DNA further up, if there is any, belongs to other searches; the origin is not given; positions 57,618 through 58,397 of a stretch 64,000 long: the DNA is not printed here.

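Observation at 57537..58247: GC-rich islet carrying a degenerate purN-like gene and a 45-codon purD N-terminal fragment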

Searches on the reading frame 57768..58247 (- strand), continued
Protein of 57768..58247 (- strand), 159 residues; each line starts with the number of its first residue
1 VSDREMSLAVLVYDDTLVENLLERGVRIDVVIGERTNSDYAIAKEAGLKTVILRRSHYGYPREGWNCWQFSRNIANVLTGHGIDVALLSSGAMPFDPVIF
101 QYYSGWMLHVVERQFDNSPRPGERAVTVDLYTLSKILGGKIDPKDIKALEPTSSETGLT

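Call 47: search_protein_families(library=pfam, proteins=[L010:20-622:-, L010:645-3323:-, L010:3843-4940:-, L010:4974-5570:+, L010:5717-6814:+, L010:6859-8586:-, L010:8644-9564:-, L010:9574-10254:-], max_evalue=0.0001)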
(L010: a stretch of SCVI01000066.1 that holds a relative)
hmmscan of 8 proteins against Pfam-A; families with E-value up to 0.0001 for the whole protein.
L010:20-622:- (200 aa): 0 families

L010:645-3323:- (892 aa): 7 families
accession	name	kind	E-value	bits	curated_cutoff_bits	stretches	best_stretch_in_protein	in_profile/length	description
PF00689.26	Cation_ATPase_C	-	4.9e-46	157.1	27.3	1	713-883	1-175/175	Cation transporting ATPase, C-terminus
PF00122.25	E1-E2_ATPase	-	6.7e-45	153.3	28.1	1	113-303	3-181/181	E1-E2 ATPase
PF00702.32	Hydrolase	-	1.5e-17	65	26.4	1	525-643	87-191/191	haloacid dehalogenase-like hydrolase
PF00690.31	Cation_ATPase_N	-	1.8e-16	60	20.4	1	5-71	1-68/69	Cation transporter/ATPase, N-terminus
PF13246.12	Cation_ATPase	-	3.1e-16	59.6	21.7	1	384-469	2-89/91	Cation transport ATPase (P-type)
PF08282.18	Hydrolase_3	-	1.2e-05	25.6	20.9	0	615-676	195-255/255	haloacid dehalogenase-like hydrolase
PF12710.13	HAD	-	4e-05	24.6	27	0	535-638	86-187/189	haloacid dehalogenase-like hydrolase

L010:3843-4940:- (365 aa): 3 families
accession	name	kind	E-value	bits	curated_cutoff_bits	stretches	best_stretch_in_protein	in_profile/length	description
PF00478.31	IMPDH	-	1.6e-119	399.4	25.6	1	15-357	2-345/345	IMP dehydrogenase / GMP reductase domain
PF03060.21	NMO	-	2.8e-07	30.7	28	1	56-254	10-229/331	Nitronate monooxygenase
PF01070.24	FMN_dh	-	3.3e-05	23.5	24.9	1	159-249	220-304/350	FMN-dependent dehydrogenase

L010:4974-5570:+ (198 aa): 1 family
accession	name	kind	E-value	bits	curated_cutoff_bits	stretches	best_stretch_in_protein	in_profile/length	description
PF00551.24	Formyl_trans_N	-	2e-42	145.4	26.1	1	11-186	2-181/181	Formyl transferase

L010:5717-6814:+ (365 aa): 3 families
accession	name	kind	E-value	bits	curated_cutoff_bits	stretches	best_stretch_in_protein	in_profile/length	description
PF02773.21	S-AdoMet_synt_C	-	1.2e-51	174.8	25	1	230-360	2-137/138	S-adenosylmethionine synthetase, C-terminal domain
PF02772.21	S-AdoMet_synt_M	-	9.1e-34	116.6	29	1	120-227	3-120/120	S-adenosylmethionine synthetase, central domain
PF00438.25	S-AdoMet_synt_N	-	7.2e-30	103.9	33.1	1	22-98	3-79/99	S-adenosylmethionine synthetase, N-terminal domain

L010:6859-8586:- (575 aa): 2 families
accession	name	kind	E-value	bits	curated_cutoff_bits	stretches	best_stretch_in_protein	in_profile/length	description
PF06418.20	CTP_synth_N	-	7.6e-100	334.1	26.1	1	31-294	1-265/265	CTP synthase N-terminus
PF00117.34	GATase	-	2.1e-37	129.1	22.8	1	335-564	2-188/190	Glutamine amidotransferase class-I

L010:8644-9564:- (306 aa): 2 families
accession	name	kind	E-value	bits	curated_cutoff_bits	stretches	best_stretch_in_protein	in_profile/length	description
PF18075.7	FtsX_ECD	-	3e-14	53.8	23.5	1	59-148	1-90/96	FtsX extracellular domain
PF02687.27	FtsX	-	5.9e-13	49.4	25.5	1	186-305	2-117/120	FtsX-like permease C-terminal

L010:9574-10254:- (226 aa): 3 families
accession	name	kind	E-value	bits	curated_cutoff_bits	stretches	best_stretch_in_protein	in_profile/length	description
PF00005.33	ABC_tran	-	1.1e-34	120.4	25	1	18-165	1-136/137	ABC transporter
PF13304.12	AAA_21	-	7.7e-07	29.9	27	0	156-201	258-304/304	AAA domain, putative AbiEii toxin, Type IV TA system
PF02463.25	SMC_N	-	3.9e-06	26.9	40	1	13-203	10-205/220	RecF/RecN/SMC N terminal domain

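Call 78: predict_structure(alignment_id=A2)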
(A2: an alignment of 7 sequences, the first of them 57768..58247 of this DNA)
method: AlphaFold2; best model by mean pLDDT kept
length: 159 residues; sequences in the alignment: 7
mean_pLDDT: 72.4   pTM: 0.70
mean pLDDT of the five models: 72.4, 71.3, 70.9, 69.5, 68.6
residues with pLDDT >= 90: 46; 70-90: 54; 50-70: 26; < 50: 33
segments of 3 or more residues with pLDDT < 50: 112-115, 117-122, 138-159
pLDDT, mean of each block of 10 residues (from residue 1): 76 79 85 88 93 91 90 93 84 74 79 47 52 53 40 30
secondary structure, 60 per line:
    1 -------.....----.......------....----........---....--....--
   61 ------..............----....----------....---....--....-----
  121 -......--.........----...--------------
elements in order: E8-12 H17-23 E30-33 H38-45 E49-52 H55-58 H67-80 E85-88 H99-102 E106-109 H112-115 E125-127 H130-138
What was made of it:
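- The MSA-informed model gives a confident N-subdomain fold, with block-mean pLDDT of about 74-93 over residues 1-110 (call 78). The tail is modelled as disordered, with pLDDT below 50 over 112-122 and 138-159 (call 78).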

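Call 81: fold_search(model_id=the predicted structure, library=pdb)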
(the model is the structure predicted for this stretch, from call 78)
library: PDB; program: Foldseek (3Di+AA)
matches with E <= 10: 1534; with E <= 0.001: 24
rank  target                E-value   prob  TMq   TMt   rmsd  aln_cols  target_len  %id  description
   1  3auf                  1.6e-05  1.00  0.50  0.39   3.5       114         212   18  Crystal structure of glycinamide ribonucleotide transformylase 1 from Symbiobacterium toebii (released 2012-03-07)
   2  2ywr                  4.7e-05  1.00  0.49  0.37   3.6       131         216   17  Crystal structure of GAR transformylase from Aquifex aeolicus (released 2007-10-23)
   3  3dcj_A                5.0e-05  1.00  0.45  0.36   5.6       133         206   18  Crystal structure of glycinamide formyltransferase (PurN) from Mycobacterium tuberculosis in complex with 5-methyl-5,6 (released 2009-05-12)
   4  4zyv                  6.4e-05  1.00  0.48  0.39   2.7       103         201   22  Human GAR transformylase in complex with GAR and N-({5-[(2-amino-4-oxo-4,7-dihydro-3H-pyrrolo[2,3-d]pyrimidin-6-yl)butyl (released 2016-04-20)
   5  3tqr                  8.3e-05  1.00  0.47  0.37   3.8       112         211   18  Structure of the phosphoribosylglycinamide formyltransferase (purN) in complex with CHES from Coxiella burnetii (released 2011-09-28)
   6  4ew1                  1.0e-04  1.00  0.45  0.36   3.8       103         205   21  High resolution structure of human glycinamide ribonucleotide transformylase in apo form. (released 2013-07-31)
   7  1meo                  1.1e-04  1.00  0.45  0.37   3.8       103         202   21  human glycinamide ribonucleotide Transformylase at pH 4.2 (released 2002-12-18)
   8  3da8_A                1.2e-04  1.00  0.50  0.38   2.6       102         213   20  Crystal structure of PurN from Mycobacterium tuberculosis (released 2009-05-12)
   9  3gar                  1.2e-04  1.00  0.49  0.39   3.7       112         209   16  A PH-DEPENDENT STABLIZATION OF AN ACTIVE SITE LOOP OBSERVED FROM LOW AND HIGH PH CRYSTAL STRUCTURES OF MUTANT MONOMERIC  (released 1998-08-12)
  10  5j9f                  1.4e-04  1.00  0.46  0.38   3.5       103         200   20  Human GAR transformylase in complex with GAR and (4-{[2-(2-Amino-4-oxo-4,7-dihydro-3H-pyrrolo[2,3-d]pyrimidin-6-yl)ethyl (released 2016-08-10)
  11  1cdd_A                1.4e-04  1.00  0.50  0.43   3.7       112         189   18  STRUCTURES OF APO AND COMPLEXED ESCHERICHIA COLI GLYCINAMIDE RIBONUCLEOTIDE TRANSFORMYLASE (released 1993-10-31)
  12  1mej_A                1.6e-04  1.00  0.50  0.40   2.8       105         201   22  Human Glycinamide Ribonucleotide Transformylase domain at pH 8.5 (released 2002-12-18)
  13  3dcj_B                2.1e-04  1.00  0.46  0.36   4.0       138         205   16  Crystal structure of glycinamide formyltransferase (PurN) from Mycobacterium tuberculosis in complex with 5-methyl-5,6 (released 2009-05-12)
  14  3da8_B                2.7e-04  1.00  0.45  0.36   5.4       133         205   18  Crystal structure of PurN from Mycobacterium tuberculosis (released 2009-05-12)
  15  3kcq_D                2.9e-04  1.00  0.40  0.32   6.7       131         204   15  Crystal structure of phosphoribosylglycinamide formyltransferase from anaplasma phagocytophilum (released 2009-12-15)
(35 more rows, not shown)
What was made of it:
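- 57921..58229 (-): Residues 7-109 of the 159-aa ORF: remote homologue of the PurN N-terminal (Rossmann-like) subdomain. The phosphate loop (YDDT in place of SGxGS) and the catalytic Asn (now His) are lost. An MSA-informed AlphaFold model matches PDB GAR transformylases over ~103-114 residues (calls 78, 81).
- On PurN / Formyl_trans_N (PF00551): The top 20 PDB matches are all GAR transformylases (E 1.6e-5 to 6e-4) (calls 78, 81).
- Closest known: PurN, glycinamide ribonucleotide. Same: The model superposes on PurN structures over ~103-114 residues (call 81).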

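Call 83: search_dna_similar(query=window:57768-58247:-, collection=phages, mode=protein, max_evalue=0.01, max_rows=10)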
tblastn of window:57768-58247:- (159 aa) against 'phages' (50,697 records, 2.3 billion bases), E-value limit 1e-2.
No match.

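Call 84: search_dna_similar(query=window:57768-58247:-, collection=plasmids, mode=protein, max_evalue=0.01, max_rows=10)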
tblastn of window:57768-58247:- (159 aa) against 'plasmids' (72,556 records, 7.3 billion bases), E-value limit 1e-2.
No match.
